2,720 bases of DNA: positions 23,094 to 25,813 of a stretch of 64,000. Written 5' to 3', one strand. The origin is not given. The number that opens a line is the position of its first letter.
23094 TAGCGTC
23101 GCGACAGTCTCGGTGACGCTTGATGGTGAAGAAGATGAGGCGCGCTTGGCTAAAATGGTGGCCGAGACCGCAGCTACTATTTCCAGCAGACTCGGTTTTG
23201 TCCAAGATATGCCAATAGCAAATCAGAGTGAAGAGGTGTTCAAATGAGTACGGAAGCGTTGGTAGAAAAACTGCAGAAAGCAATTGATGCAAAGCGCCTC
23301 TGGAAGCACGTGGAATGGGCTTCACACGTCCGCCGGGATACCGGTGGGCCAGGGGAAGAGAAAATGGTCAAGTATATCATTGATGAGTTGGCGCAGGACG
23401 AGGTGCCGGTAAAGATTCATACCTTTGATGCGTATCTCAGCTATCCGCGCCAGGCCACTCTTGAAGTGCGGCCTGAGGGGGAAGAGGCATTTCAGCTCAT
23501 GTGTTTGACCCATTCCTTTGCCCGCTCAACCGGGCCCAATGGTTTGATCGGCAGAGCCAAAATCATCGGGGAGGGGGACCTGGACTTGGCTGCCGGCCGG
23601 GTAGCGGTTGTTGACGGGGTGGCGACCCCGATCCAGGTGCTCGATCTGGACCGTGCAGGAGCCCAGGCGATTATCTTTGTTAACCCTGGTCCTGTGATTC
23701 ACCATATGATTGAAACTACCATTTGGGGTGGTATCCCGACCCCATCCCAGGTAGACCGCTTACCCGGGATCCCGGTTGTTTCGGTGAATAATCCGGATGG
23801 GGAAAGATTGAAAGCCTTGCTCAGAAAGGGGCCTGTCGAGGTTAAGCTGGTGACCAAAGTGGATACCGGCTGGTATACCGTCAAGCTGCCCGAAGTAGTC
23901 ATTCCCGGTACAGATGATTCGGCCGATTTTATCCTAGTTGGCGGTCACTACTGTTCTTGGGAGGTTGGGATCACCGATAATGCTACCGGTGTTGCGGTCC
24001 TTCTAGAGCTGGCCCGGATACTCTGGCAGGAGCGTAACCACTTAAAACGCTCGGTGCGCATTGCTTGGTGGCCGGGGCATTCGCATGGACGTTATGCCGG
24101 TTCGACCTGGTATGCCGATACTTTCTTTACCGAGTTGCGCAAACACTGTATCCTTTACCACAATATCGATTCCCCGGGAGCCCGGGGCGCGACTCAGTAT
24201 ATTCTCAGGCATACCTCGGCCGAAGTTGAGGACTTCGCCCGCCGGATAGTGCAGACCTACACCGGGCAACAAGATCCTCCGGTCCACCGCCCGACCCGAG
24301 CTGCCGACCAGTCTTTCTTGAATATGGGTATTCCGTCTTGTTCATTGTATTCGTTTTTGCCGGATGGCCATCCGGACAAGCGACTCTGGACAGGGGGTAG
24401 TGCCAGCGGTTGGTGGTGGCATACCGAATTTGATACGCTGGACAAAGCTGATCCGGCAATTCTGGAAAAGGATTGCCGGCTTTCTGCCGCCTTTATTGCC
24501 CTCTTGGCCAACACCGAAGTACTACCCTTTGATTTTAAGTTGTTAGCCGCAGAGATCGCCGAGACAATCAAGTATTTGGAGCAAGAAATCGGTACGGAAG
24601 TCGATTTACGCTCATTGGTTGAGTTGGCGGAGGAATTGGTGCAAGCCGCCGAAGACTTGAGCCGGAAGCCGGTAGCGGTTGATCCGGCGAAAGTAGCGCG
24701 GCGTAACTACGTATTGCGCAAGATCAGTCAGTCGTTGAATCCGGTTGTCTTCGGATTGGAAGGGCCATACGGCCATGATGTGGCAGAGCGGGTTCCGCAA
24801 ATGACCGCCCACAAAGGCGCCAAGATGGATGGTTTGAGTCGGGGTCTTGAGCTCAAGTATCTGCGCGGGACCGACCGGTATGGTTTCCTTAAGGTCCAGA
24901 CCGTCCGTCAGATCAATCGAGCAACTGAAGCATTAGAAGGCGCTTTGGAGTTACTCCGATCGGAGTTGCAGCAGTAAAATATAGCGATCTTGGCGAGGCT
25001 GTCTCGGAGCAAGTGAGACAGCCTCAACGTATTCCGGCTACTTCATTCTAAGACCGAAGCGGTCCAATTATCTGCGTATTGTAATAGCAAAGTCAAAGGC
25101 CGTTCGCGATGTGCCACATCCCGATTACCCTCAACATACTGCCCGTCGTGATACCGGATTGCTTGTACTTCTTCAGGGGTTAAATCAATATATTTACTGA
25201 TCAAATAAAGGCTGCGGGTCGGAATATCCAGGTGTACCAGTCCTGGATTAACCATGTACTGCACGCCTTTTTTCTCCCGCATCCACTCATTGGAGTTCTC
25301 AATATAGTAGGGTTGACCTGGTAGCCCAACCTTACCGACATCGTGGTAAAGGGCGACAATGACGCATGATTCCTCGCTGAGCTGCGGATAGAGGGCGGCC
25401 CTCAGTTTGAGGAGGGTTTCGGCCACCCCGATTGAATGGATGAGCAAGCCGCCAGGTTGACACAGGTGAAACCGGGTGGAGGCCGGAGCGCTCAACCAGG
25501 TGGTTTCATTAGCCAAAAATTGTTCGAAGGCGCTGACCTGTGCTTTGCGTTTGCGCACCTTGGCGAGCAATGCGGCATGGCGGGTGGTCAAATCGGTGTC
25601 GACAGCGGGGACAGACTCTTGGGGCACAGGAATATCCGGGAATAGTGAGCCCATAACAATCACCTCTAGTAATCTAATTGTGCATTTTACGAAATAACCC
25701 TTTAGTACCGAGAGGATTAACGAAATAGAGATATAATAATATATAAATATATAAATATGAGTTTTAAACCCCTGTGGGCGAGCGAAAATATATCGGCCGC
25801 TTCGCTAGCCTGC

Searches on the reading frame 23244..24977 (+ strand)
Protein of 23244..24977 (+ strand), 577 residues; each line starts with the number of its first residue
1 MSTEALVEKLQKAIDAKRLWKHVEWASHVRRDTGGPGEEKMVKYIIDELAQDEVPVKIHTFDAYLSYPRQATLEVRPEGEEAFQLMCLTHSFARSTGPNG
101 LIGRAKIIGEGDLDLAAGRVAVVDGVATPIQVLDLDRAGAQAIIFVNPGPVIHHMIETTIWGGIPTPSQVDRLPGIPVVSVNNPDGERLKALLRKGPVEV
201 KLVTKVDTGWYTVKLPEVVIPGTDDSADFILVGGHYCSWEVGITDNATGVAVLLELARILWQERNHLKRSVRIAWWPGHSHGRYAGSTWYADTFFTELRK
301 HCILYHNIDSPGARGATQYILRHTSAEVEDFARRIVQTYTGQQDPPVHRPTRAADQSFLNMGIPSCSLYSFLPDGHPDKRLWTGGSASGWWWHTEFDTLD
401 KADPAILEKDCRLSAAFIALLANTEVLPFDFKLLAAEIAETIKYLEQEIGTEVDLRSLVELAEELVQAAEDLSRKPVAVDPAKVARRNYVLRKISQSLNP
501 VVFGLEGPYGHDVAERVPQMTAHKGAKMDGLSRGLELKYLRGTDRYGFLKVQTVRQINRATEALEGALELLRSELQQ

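Call 18: search_protein_families(library=pfam, proteins=[window:23244-24977:+], max_evalue=0.001)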
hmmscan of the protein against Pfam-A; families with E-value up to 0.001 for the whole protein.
window:23244-24977:+ (577 aa): 1 family
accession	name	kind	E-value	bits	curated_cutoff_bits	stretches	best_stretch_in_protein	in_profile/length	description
PF04389.22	Peptidase_M28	-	4.3e-19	69.4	21.3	1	220-409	6-184/193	Peptidase family M28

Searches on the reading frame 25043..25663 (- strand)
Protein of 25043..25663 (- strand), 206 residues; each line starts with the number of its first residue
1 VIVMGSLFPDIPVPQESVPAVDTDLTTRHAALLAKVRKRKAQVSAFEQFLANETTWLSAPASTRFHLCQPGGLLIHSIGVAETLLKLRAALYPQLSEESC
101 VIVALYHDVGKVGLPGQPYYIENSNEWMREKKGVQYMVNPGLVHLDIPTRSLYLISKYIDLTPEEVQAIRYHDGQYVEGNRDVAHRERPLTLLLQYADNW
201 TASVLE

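Call 18: search_protein_families(library=pfam, proteins=[window:25043-25663:-], max_evalue=0.001)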
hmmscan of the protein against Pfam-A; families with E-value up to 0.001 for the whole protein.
window:25043-25663:- (206 aa): 1 family
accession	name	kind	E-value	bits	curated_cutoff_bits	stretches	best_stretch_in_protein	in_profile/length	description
PF01966.28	HD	-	3.8e-06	27.6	22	1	74-126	2-53/116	HD domain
